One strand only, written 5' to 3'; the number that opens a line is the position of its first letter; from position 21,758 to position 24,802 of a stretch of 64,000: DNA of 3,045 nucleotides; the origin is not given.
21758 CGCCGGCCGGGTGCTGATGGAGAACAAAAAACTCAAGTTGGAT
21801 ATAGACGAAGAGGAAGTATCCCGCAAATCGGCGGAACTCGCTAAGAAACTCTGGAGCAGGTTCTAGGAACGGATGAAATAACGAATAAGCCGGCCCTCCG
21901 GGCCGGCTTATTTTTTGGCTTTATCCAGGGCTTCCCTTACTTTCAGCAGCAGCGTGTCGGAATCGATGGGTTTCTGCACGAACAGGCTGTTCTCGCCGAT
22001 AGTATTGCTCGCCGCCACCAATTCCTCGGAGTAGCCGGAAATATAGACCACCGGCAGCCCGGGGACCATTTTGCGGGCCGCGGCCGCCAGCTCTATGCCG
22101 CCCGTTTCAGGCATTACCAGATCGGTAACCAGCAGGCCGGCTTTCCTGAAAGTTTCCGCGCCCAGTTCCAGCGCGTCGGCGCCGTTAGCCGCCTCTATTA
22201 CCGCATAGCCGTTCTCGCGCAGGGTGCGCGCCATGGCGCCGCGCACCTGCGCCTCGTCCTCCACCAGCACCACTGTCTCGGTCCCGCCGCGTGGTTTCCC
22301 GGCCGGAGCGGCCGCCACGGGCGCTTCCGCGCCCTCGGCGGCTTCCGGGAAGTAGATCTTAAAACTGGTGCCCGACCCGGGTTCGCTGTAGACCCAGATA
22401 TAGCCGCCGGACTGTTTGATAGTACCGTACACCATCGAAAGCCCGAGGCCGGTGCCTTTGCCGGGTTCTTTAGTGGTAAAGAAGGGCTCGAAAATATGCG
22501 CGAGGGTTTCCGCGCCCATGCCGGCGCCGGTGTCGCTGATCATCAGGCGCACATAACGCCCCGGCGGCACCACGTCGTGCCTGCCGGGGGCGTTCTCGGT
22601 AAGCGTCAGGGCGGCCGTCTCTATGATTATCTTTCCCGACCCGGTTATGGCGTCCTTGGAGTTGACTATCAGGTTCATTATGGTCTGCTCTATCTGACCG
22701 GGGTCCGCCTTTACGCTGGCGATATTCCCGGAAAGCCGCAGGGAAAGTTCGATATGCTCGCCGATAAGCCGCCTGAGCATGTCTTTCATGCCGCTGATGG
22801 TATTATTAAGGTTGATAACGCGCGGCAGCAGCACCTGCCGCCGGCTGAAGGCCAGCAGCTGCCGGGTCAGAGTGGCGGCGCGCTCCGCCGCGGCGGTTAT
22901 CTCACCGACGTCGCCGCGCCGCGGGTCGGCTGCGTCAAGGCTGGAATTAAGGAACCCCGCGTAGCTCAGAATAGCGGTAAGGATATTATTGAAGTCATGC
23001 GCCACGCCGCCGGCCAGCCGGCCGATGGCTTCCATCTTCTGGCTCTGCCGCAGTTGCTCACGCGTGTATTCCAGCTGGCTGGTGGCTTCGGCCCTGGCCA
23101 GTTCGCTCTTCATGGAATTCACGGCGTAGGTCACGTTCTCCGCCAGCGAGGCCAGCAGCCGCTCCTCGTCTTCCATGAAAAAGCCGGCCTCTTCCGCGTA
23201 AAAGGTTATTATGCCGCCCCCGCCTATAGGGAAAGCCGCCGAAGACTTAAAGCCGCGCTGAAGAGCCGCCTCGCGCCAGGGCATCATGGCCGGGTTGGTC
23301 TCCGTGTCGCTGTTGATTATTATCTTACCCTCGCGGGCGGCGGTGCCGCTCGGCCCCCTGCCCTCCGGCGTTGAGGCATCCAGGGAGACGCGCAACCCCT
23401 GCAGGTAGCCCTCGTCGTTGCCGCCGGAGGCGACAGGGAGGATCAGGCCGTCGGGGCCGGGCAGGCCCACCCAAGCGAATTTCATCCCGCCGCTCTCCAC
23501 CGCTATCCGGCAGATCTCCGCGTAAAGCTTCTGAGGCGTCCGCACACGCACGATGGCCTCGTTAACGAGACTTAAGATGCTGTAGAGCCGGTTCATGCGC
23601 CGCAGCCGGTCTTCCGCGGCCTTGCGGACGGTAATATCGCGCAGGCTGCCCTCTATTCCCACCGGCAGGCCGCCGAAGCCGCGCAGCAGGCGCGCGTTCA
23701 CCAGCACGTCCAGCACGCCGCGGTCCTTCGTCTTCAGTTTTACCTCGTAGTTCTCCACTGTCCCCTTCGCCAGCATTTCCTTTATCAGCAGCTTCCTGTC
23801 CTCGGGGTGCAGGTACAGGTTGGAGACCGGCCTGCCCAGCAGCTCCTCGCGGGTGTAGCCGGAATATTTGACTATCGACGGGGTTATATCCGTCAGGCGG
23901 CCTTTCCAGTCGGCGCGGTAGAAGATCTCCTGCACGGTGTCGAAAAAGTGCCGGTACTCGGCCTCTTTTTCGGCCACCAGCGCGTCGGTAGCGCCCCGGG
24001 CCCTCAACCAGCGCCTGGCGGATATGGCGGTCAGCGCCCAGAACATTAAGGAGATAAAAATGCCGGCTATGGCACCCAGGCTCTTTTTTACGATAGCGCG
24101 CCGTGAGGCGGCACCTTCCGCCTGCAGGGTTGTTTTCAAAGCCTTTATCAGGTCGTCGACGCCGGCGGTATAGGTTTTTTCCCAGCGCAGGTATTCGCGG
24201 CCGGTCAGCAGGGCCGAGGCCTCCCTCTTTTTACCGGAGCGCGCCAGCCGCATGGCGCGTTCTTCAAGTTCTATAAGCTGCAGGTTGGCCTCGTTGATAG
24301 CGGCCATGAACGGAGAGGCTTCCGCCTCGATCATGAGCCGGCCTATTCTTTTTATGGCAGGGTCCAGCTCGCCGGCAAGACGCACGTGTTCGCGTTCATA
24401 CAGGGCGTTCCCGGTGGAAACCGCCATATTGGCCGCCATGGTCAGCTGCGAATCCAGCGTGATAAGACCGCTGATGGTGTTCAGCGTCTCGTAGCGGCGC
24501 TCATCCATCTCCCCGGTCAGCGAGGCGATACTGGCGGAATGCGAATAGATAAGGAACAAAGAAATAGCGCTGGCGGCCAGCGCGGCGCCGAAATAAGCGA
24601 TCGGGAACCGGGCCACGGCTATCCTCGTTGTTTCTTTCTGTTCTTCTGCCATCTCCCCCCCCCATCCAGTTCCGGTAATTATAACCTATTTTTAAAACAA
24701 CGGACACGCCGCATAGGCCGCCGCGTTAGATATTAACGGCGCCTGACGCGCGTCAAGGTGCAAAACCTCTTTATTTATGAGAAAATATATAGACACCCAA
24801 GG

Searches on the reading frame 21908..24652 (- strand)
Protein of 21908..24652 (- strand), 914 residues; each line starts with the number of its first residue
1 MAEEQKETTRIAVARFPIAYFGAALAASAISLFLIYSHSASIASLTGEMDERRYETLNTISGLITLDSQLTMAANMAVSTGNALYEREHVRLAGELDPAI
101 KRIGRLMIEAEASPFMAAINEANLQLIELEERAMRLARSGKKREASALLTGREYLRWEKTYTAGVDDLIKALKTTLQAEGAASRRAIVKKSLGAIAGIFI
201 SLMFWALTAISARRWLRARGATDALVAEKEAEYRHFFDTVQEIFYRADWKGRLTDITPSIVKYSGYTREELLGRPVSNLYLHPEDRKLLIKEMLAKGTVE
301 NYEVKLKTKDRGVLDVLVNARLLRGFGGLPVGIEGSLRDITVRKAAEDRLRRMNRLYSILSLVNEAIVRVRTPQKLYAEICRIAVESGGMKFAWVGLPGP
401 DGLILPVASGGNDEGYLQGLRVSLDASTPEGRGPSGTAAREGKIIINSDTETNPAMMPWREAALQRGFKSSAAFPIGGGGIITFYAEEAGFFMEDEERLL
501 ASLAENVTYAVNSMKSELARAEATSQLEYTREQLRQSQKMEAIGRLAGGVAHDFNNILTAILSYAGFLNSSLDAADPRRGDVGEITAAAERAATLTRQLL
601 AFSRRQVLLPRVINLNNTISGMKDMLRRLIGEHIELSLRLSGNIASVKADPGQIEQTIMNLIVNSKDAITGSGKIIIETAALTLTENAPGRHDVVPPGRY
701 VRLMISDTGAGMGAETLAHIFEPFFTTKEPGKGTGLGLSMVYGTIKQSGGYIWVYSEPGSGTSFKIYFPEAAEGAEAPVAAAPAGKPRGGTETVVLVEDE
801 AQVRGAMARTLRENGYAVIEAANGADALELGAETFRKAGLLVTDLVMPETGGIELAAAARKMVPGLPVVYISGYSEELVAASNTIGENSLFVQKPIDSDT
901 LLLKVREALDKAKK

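Call 4: search_protein_families(library=pfam, proteins=[window:21908-24652:-])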
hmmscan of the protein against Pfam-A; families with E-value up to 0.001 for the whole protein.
window:21908-24652:- (914 aa): 7 families
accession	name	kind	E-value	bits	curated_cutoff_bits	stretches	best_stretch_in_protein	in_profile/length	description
PF02518.31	HATPase_c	-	1.8e-19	70.7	26.4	1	650-771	2-110/111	Histidine kinase-, DNA gyrase B-, and HSP90-like ATPase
PF13185.12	GAF_2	-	1.4e-15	58.1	28.6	1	371-511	2-135/136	GAF domain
PF00072.30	Response_reg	-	2.2e-15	57.2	30.2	1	794-905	1-110/111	Response regulator receiver domain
PF00989.32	PAS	-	2.3e-10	40.9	22.6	1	232-340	2-113/113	PAS fold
PF13426.13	PAS_9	-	1.7e-08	35.1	27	1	251-341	11-102/103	PAS domain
PF00512.31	HisKA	-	8.1e-08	32.6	26.9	1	544-606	3-64/66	His Kinase A (phospho-acceptor) domain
PF08447.18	PAS_3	-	1.2e-05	25.9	25.6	1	256-334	4-86/89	PAS fold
